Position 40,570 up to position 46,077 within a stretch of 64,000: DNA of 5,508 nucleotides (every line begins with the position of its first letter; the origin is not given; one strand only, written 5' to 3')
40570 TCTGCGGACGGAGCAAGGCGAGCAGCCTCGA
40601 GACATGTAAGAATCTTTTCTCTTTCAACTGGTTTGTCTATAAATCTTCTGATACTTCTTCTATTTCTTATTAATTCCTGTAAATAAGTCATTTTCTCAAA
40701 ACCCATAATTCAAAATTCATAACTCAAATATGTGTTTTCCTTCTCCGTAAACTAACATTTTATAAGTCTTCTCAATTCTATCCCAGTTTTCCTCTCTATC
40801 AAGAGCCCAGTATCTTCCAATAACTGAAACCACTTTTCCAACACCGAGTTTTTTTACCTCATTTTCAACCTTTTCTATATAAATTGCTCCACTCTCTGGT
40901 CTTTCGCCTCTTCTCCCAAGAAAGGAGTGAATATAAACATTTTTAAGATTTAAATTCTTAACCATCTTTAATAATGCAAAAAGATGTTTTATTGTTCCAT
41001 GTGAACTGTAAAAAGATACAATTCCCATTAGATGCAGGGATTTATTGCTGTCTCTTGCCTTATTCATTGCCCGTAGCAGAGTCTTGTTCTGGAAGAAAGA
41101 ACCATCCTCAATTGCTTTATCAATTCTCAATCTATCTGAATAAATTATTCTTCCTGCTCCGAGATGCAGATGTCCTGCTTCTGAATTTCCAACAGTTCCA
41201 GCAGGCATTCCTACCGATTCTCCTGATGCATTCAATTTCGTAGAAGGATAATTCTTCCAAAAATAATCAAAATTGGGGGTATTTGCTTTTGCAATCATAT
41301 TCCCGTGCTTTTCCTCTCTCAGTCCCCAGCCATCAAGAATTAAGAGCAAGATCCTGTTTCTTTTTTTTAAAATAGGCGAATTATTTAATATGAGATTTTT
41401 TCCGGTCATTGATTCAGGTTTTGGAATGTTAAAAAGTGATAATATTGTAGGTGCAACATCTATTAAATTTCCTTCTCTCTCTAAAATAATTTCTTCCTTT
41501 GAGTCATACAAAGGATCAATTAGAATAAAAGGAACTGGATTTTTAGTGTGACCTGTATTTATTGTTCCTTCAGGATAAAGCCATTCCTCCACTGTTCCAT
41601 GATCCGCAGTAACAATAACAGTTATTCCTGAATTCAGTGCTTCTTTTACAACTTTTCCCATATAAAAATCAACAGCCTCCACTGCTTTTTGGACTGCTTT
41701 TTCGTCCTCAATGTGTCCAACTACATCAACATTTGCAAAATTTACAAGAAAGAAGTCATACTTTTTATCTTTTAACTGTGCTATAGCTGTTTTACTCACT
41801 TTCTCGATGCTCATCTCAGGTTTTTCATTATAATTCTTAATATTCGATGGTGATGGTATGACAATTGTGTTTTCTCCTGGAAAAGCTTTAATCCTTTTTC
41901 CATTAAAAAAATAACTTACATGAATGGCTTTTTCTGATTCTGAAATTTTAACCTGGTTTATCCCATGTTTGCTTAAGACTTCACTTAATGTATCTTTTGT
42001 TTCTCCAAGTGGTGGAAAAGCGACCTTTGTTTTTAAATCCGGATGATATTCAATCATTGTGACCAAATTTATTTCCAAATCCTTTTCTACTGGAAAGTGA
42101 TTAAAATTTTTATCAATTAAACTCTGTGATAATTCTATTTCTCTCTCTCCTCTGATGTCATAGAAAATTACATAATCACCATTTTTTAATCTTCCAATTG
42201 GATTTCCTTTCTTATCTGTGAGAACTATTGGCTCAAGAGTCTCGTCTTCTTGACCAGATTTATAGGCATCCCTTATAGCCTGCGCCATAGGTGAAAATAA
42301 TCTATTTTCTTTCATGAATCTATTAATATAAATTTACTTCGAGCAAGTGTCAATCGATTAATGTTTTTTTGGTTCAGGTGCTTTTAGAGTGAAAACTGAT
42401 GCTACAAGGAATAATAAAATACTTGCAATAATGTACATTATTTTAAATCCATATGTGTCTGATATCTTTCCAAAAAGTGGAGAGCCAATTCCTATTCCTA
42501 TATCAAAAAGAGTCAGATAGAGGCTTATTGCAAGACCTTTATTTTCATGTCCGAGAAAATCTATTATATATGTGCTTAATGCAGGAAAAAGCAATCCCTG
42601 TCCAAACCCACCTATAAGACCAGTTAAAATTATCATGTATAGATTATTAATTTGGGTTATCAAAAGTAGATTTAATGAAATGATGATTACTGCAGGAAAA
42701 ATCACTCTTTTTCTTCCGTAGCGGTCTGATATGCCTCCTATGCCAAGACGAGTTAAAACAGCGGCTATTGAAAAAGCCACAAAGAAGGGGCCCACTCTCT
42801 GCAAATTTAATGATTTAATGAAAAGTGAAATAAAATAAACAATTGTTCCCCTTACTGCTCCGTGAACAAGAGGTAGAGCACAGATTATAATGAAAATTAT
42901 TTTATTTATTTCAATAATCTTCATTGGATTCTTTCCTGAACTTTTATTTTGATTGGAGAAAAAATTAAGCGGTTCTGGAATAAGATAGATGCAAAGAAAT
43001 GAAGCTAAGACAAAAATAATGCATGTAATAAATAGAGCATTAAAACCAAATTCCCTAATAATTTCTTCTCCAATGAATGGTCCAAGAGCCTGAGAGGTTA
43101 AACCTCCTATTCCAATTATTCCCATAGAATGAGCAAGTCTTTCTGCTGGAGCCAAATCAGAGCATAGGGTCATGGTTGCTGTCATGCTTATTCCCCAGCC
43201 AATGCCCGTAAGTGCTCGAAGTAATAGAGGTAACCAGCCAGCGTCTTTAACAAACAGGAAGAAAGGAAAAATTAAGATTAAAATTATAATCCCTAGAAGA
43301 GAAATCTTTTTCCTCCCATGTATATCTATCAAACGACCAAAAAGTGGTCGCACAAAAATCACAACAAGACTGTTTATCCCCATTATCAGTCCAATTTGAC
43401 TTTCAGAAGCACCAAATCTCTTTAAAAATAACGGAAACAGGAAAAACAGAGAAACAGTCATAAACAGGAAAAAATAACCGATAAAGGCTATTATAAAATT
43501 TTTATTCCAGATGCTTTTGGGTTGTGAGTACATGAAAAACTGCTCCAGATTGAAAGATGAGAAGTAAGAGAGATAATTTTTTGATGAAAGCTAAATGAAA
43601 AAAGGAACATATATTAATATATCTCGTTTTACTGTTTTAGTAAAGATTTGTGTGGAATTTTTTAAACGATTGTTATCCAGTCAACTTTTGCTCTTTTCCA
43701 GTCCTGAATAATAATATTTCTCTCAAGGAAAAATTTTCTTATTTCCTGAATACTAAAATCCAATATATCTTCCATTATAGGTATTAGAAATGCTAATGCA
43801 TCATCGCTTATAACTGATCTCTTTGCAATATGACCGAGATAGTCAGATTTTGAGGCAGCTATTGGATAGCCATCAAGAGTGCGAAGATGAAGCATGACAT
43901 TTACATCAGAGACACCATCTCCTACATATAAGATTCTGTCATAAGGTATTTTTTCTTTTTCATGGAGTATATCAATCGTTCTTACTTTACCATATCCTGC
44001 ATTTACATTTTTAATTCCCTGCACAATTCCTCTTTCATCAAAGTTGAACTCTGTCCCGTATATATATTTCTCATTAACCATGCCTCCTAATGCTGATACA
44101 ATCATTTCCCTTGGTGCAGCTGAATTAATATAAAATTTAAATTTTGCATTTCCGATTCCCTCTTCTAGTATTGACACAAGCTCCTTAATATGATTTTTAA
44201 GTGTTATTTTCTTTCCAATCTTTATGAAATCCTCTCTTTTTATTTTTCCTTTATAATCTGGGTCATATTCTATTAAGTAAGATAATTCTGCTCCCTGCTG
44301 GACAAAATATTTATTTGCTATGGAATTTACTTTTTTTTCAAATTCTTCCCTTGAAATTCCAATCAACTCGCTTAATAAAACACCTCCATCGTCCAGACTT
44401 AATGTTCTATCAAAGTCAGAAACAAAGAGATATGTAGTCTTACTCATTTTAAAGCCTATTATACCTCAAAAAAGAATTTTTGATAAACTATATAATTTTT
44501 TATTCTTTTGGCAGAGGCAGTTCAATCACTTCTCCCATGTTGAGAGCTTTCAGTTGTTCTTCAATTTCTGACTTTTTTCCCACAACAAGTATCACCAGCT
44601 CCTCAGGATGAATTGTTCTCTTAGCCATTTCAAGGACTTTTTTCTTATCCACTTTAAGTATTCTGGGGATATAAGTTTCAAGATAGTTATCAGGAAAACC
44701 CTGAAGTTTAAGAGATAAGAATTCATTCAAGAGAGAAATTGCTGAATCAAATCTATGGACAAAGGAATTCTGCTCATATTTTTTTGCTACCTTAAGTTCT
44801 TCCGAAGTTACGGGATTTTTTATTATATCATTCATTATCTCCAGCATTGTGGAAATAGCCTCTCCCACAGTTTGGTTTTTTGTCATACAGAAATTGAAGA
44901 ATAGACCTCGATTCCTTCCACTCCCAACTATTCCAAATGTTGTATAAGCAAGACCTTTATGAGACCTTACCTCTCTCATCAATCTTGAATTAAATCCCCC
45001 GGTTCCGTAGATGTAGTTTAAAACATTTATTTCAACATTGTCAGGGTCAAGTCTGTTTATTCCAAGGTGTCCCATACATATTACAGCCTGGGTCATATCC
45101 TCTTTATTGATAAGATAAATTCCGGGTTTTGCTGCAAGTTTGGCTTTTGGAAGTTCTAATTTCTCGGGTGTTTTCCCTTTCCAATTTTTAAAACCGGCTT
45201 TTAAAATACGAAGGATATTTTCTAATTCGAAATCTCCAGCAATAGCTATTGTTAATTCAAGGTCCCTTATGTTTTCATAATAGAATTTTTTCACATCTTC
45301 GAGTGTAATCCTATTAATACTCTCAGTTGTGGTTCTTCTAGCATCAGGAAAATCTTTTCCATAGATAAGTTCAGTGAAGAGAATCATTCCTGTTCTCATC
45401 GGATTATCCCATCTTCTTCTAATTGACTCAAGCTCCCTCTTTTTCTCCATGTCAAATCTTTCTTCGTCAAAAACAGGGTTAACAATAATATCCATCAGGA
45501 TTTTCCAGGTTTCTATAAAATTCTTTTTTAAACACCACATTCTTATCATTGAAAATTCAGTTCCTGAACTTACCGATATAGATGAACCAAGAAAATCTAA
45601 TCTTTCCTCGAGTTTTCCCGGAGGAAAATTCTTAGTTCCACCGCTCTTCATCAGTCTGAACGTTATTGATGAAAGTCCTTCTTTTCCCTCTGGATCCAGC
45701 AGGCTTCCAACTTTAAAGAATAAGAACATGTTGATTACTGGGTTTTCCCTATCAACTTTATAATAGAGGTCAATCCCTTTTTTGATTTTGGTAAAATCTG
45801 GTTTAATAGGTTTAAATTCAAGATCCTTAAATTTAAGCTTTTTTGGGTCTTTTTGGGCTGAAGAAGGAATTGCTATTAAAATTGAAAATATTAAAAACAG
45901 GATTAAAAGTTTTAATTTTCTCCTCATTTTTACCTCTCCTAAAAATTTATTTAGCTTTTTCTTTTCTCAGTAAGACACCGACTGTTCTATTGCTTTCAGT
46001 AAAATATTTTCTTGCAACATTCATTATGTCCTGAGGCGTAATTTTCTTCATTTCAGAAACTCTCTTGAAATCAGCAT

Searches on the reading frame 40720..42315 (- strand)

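Call 69: search_protein_families(library=pfam, proteins=[window:40720-42315:-], max_evalue=0.00001)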
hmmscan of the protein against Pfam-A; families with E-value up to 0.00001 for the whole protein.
window:40720-42315:- (532 aa): 4 families
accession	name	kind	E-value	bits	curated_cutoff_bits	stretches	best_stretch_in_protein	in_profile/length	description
PF01676.23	Metalloenzyme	-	1.4e-59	202.1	24.3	2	102-298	64-251/252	Metalloenzyme superfamily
PF06415.18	iPGM_N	-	2.6e-57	194.3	27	2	398-528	1-131/217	BPG-independent PGAM N-terminus (iPGM_N)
PF01663.27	Phosphodiest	-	2.6e-09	37.6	23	1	172-243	139-223/342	Type I phosphodiesterase / nucleotide pyrophosphatase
PF00884.28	Sulfatase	-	7.2e-08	32.5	25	0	210-297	208-301/301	Sulfatase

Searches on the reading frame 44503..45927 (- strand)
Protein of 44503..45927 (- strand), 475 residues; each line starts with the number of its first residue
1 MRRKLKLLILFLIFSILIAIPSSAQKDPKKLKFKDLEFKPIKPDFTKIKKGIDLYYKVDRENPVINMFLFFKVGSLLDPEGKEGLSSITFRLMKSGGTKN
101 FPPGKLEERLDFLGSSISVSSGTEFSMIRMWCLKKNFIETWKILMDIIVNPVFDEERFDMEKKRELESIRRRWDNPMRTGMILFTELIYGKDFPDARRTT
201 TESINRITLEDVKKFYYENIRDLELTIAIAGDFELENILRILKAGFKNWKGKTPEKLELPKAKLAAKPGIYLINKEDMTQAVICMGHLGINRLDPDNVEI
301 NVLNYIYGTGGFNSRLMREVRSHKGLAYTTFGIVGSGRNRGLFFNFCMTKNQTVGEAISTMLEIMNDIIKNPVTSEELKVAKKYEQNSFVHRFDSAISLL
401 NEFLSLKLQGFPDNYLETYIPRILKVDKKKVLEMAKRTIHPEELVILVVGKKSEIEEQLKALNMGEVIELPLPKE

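Call 69: search_protein_families(library=pfam, proteins=[window:44503-45927:-], max_evalue=0.00001)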
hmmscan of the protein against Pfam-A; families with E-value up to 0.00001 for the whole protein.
window:44503-45927:- (475 aa): 2 families
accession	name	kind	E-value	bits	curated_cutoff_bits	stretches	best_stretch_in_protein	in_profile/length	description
PF05193.26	Peptidase_M16_C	-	3.3e-28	99.2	23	1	206-383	1-179/181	Peptidase M16 inactive domain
PF00675.25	Peptidase_M16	-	2.8e-11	44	22.3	1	62-176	10-123/149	Insulinase (Peptidase family M16)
